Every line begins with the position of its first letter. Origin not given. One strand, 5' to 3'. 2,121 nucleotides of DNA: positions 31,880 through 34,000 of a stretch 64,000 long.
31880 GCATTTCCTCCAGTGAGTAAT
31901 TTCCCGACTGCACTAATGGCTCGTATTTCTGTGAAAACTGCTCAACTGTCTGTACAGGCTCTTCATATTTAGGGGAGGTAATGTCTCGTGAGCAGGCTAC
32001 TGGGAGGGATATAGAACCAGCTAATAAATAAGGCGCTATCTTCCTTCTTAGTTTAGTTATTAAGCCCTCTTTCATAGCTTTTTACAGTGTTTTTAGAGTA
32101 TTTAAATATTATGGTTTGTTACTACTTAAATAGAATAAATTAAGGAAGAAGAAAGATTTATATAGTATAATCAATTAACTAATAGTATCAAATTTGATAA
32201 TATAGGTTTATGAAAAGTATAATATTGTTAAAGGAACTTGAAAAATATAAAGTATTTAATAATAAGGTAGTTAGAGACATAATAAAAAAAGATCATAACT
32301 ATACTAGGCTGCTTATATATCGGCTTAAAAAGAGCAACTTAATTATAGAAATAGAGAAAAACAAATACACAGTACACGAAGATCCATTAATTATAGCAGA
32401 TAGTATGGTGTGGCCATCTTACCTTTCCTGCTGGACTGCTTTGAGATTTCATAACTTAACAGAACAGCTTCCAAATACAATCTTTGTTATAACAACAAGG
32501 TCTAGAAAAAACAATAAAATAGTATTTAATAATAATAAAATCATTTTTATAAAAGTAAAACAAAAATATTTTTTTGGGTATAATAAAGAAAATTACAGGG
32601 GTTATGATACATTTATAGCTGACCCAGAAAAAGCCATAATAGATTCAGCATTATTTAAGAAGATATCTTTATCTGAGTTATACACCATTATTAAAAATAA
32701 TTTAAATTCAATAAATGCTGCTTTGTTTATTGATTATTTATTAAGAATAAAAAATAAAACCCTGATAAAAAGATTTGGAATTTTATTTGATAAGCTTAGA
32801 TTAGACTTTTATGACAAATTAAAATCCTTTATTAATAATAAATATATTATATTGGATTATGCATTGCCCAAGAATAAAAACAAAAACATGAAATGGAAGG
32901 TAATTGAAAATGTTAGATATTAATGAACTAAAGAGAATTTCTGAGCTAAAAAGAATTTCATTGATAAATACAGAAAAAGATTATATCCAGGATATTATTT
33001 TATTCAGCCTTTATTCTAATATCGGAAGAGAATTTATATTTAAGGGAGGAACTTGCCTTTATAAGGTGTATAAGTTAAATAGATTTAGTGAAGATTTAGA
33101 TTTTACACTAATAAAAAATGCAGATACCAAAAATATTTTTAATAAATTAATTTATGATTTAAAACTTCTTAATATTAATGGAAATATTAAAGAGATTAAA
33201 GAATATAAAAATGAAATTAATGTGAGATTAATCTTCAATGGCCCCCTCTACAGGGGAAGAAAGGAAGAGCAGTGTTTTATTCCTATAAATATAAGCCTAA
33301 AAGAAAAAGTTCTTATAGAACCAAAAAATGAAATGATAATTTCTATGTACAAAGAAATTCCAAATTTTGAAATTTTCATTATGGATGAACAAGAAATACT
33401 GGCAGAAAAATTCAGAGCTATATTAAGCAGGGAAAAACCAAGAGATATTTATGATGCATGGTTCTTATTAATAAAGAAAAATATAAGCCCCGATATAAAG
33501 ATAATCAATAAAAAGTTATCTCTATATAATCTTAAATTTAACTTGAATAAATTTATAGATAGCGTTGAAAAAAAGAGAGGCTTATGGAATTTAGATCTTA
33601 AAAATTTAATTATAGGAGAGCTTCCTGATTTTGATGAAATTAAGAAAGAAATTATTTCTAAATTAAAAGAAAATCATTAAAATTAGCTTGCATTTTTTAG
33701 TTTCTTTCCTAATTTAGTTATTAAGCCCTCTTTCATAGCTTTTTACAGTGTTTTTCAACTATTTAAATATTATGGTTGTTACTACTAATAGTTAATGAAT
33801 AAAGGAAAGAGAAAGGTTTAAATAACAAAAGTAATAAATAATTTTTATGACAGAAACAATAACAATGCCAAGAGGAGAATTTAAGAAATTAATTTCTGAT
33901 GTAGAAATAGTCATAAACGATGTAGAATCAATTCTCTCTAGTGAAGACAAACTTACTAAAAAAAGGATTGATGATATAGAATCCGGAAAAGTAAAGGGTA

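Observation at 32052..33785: AbiEi/AbiEii cassette inserted with a 73-bp duplication of the neighbouring gene start and promoter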

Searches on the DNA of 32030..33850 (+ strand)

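Call 104: search_dna_similar(query=window:32030-33850:+, collection=plasmids, mode=distant, max_rows=8)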
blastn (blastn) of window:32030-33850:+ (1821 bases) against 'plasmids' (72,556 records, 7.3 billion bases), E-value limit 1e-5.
No match.

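Call 105: search_dna_similar(query=window:32030-33850:+, collection=phages, mode=distant, max_rows=8)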
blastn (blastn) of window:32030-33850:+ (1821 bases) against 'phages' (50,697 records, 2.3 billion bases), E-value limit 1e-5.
No match.
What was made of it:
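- On Cis-mobilisable element (CIME): The cassette DNA has no phage or plasmid match (calls 104, 105).
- Tried and rejected: The cassette DNA has no match in phage or plasmid collections (calls 104, 105).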

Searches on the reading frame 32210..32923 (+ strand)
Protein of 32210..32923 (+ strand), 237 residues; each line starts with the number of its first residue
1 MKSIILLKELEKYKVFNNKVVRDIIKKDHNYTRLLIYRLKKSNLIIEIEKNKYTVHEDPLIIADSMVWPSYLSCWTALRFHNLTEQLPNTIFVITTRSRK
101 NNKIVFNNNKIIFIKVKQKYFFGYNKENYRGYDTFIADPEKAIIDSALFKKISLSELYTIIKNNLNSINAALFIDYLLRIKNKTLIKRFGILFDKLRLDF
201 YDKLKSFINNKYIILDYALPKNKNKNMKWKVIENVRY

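Call 7: search_protein_families(library=pfam, proteins=[window:32210-32923:+], max_evalue=0.01)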
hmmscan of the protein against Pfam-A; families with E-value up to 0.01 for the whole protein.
window:32210-32923:+ (237 aa): 0 families
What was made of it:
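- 32210..32923 (+): abiEi, 237 aa: antitoxin and presumed transcriptional repressor. No Pfam family reached 0.01 (call 7).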

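Call 8: search_protein_families(library=padloc, proteins=[window:32210-32923:+], max_evalue=0.01)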
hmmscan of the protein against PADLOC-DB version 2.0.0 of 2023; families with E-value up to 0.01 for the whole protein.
window:32210-32923:+ (237 aa): 22 families
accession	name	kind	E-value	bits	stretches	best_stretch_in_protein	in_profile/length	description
PDLC02267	AbiEi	-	6.4e-42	141.7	1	3-236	6-243/252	AbiEi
PDLC02276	AbiEi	-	1.1e-22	78.8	1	44-200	55-212/270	AbiEi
PDLC02241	AbiEi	-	1.9e-20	71.5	1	1-193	1-195/199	AbiEi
PDLC02272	AbiEi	-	1.1e-19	69.1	1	20-194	17-196/200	AbiEi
PDLC02271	AbiEi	-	2.3e-17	61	1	51-197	70-220/263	AbiEi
PDLC02269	AbiEi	-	4.9e-15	53.5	1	7-200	4-200/251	AbiEi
PDLC02230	AbiEi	-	1.5e-14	52.1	1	18-155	6-142/192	AbiEi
PDLC02287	AbiEi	-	1.4e-11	42.4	1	7-199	4-197/253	AbiEi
PDLC02240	AbiEi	-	1.4e-09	35.8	1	15-162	17-174/216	AbiEi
PDLC02266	AbiEi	-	1.7e-09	35.5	1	71-235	86-252/258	AbiEi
PDLC02282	AbiEi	-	2.1e-09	35.1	1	69-235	84-254/260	AbiEi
PDLC02225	AbiEi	-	5.2e-09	34.1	1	22-162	21-161/198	AbiEi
PDLC02265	AbiEi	-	1.3e-08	32.8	1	27-167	23-169/198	AbiEi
PDLC02270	AbiEi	-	4.1e-08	30.6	1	10-200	7-214/265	AbiEi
PDLC02283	AbiEi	-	5e-08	30.9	1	28-152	27-154/201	AbiEi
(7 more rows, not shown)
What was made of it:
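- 32210..32923 (+): PADLOC AbiEi PDLC02267 6.4e-42, covering residues 3-236 (call 8).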

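Call 97: search_solved_structures(query=window:32210-32923:+, max_evalue=1)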
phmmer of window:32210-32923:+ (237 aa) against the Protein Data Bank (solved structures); distinct sequences matched with E-value up to 1: 0.
